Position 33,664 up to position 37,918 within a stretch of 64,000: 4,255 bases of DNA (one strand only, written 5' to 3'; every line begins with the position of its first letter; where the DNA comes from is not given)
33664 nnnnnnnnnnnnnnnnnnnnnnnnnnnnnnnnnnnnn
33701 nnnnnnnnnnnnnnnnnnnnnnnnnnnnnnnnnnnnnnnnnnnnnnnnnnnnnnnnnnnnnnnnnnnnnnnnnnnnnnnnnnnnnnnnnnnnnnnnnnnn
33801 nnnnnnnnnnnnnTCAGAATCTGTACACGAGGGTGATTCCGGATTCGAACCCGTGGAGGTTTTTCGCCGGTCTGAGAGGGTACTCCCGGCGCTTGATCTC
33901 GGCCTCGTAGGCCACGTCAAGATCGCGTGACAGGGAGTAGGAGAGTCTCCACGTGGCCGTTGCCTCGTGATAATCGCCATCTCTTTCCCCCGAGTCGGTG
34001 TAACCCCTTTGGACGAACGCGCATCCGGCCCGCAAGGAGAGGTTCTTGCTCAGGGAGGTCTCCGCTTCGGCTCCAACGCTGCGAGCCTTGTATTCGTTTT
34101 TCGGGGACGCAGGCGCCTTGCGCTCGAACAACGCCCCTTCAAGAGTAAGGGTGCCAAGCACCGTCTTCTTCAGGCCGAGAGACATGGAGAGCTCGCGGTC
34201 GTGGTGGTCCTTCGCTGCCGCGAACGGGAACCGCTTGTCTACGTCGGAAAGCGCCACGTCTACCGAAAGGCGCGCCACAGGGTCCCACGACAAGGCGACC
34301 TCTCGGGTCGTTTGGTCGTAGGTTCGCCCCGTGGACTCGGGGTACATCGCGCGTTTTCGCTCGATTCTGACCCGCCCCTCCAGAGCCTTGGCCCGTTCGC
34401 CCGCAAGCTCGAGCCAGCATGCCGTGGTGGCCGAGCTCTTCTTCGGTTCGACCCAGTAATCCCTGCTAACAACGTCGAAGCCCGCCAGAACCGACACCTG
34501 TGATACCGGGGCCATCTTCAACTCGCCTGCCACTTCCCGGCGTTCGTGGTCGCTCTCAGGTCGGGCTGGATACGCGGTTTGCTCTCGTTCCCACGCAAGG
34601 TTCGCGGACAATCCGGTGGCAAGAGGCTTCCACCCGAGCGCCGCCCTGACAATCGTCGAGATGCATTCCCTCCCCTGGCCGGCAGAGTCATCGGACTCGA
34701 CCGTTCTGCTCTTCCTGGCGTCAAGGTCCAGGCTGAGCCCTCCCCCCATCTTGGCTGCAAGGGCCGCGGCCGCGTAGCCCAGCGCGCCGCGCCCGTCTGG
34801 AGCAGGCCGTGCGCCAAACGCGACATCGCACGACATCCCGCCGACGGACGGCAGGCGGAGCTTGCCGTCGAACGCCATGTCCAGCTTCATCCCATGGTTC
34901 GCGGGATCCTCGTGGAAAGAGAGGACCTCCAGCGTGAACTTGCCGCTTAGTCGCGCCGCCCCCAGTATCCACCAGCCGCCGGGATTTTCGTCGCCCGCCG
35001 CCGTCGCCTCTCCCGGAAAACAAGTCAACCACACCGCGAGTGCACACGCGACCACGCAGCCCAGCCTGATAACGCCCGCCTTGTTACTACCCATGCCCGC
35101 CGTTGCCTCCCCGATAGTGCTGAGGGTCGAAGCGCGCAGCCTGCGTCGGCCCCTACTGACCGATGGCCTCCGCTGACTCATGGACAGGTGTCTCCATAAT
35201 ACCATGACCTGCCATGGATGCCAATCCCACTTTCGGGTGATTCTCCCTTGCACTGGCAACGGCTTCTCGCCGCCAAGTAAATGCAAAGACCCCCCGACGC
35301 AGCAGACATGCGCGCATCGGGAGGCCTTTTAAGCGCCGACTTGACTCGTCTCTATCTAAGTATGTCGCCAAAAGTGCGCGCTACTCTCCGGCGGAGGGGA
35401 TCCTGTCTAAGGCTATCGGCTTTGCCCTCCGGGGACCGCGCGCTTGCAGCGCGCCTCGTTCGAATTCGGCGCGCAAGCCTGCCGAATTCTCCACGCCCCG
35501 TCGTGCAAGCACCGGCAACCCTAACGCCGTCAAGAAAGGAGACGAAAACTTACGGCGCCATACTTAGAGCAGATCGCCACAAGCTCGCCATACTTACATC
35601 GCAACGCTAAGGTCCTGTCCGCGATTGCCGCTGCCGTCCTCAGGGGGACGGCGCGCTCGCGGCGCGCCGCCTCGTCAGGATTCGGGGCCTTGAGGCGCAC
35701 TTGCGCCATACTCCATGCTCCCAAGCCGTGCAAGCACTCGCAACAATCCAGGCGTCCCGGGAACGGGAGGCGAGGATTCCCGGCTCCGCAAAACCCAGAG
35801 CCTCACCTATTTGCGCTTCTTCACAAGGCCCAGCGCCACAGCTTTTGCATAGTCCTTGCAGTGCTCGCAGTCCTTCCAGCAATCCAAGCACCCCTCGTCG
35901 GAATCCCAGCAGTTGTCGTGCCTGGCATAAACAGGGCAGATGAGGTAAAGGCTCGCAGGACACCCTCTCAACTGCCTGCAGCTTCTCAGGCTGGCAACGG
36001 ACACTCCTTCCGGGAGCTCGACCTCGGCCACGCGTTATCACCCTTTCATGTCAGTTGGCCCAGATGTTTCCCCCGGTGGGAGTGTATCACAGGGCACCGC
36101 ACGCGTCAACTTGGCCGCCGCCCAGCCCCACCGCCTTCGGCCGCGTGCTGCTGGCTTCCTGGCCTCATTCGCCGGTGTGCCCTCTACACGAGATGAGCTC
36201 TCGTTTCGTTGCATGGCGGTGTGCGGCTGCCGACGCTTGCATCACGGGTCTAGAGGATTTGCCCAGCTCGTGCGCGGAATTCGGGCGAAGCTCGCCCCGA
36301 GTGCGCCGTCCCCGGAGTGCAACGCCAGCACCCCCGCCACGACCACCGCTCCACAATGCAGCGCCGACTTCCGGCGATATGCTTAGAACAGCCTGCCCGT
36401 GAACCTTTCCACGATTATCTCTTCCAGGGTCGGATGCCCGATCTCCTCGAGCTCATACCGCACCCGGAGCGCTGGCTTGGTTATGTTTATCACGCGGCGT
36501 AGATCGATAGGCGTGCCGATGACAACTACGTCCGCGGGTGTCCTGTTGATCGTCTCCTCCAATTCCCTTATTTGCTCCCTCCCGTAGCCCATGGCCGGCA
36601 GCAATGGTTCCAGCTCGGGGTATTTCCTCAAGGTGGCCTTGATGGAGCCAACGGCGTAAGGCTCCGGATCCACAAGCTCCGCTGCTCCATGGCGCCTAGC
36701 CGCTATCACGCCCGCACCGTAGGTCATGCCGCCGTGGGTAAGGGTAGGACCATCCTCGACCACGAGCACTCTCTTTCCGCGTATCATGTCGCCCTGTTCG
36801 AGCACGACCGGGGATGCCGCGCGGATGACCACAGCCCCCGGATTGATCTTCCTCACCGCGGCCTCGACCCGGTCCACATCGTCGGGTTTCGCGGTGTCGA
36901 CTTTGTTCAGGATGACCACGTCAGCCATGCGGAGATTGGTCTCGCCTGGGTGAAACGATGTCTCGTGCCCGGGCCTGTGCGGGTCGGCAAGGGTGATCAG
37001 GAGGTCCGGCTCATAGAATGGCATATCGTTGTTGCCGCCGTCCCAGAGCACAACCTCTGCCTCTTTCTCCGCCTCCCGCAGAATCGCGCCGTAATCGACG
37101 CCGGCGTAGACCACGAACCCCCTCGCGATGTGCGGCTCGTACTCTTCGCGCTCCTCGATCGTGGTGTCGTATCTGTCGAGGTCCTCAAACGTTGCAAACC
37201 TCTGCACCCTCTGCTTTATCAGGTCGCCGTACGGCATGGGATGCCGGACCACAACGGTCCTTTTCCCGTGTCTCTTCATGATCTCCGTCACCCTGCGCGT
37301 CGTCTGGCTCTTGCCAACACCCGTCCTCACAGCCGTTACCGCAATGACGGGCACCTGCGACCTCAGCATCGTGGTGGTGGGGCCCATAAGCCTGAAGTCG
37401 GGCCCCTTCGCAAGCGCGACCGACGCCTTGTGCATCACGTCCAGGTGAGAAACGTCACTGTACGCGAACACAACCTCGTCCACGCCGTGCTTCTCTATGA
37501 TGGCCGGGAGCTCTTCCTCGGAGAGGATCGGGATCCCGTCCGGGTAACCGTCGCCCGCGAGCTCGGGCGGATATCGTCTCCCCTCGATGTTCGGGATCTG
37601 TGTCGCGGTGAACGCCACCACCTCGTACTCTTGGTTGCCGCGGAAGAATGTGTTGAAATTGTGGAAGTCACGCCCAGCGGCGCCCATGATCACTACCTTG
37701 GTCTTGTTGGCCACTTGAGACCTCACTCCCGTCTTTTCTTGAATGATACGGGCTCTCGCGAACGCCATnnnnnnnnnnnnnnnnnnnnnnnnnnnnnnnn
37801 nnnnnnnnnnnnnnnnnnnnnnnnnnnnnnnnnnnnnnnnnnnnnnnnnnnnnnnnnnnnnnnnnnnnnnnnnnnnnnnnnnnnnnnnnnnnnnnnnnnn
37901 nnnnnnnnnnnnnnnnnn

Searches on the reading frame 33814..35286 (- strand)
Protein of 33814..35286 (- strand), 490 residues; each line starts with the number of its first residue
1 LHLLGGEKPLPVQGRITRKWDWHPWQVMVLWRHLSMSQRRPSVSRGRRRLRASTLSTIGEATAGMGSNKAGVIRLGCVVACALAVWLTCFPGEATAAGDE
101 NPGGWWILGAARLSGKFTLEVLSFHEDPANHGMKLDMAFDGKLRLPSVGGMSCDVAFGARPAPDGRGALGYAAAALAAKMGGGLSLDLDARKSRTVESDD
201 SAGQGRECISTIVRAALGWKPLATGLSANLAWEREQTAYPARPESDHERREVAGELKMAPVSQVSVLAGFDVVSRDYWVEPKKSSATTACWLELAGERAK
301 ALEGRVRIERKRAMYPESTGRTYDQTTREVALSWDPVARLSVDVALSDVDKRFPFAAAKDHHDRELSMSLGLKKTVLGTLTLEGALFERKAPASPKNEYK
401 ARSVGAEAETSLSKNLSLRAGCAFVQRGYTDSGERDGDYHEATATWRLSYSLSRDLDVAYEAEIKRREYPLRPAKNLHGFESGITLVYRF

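Call 9: search_protein_families(library=pfam, proteins=[window:33814-35286:-], max_evalue=0.01)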
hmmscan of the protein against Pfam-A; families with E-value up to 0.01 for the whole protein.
window:33814-35286:- (490 aa): 1 family
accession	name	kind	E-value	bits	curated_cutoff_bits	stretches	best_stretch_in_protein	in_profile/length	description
PF10082.15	BBP2_2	-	0.0012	18.3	23.7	1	399-464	291-353/378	Putative beta-barrel porin 2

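Call 40: search_protein_families(library=ncbifam, proteins=[window:33814-35091:-], max_evalue=1)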
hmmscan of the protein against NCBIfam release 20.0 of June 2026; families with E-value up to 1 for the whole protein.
window:33814-35091:- (425 aa): 2 families
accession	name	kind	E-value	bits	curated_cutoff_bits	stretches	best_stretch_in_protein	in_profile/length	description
TIGR03014.2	EpsL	equivalog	2.2e-06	26.9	275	2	207-344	240-382/385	XrtB/PEP-CTERM-associated polysaccharide biosynthesis outer membrane protein EpsL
NF033650.1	ANR_neg_reg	subfamily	0.087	12.7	32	1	369-389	13-33/54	ANR family transcriptional regulator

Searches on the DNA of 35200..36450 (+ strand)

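Call 71: search_rna_families(source=window, start=35200, end=36450, threshold=evalue, max_evalue=1)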
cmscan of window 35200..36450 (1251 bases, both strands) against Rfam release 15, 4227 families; matches with E-value up to 1: 1.
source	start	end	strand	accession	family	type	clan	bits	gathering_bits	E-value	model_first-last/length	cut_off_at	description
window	35285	35329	-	RF03596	mir-5880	Gene; miRNA;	-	19.7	97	0.68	17-63/79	no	mir-5880 microRNA precursor family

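Call 72: search_dna_similar(query=window:35353-35568:+, collection=plasmids, mode=distant, max_rows=10)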
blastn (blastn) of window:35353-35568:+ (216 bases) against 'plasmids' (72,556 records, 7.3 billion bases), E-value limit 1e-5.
No match.

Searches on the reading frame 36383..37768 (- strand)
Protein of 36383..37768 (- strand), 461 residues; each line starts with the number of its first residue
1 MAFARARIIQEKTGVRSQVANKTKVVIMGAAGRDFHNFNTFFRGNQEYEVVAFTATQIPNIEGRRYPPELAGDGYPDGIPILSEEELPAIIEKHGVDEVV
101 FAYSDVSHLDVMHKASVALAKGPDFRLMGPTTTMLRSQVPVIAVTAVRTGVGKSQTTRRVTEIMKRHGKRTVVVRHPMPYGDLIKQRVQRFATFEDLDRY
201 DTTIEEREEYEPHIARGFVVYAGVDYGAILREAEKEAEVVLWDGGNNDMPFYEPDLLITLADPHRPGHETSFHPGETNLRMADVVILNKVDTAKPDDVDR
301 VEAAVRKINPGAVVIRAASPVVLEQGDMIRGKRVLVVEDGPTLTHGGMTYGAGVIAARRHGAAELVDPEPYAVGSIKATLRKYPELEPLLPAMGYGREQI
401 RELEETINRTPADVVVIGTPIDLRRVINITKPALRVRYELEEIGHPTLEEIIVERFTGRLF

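Call 9: search_protein_families(library=pfam, proteins=[window:36383-37768:-], max_evalue=0.01)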
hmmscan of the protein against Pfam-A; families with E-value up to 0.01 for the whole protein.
window:36383-37768:- (461 aa): 1 family
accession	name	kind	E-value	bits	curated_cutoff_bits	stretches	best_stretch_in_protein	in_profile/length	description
PF02492.25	cobW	-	9.3e-06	25.8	20.7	1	252-315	113-179/180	CobW/HypB/UreG, nucleotide-binding domain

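Call 13: find_encoding_contigs(protein=window:36383-37768:-, flank=10000, max_places=6)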
Protein window:36383-37768:- (461 aa): no gene with exactly this product is on record in the collection.

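Call 40: search_protein_families(library=ncbifam, proteins=[window:36383-37768:-], max_evalue=1)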
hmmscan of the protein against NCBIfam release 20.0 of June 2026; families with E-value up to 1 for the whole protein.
window:36383-37768:- (461 aa): 5 families
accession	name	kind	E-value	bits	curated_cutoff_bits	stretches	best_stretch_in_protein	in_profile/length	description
NF038288.1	chaper_GTP_ZigA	equivalog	0.0024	16.8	600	1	280-319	172-211/390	zinc metallochaperone GTPase ZigA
TIGR00073.1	hypB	equivalog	0.0039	16.7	121.2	1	279-317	155-195/217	hydrogenase nickel incorporation protein HypB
TIGR02475.1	CobW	equivalog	0.0052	15.7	332.1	1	276-319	169-212/342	cobalamin biosynthesis protein CobW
NF009085.0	PRK12420.1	equivalog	0.17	11.2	540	1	155-233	210-287/426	histidine--tRNA ligase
TIGR01968.1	minD_bact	equivalog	0.27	10.5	212.9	1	141-174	3-36/261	septum site-determining protein MinD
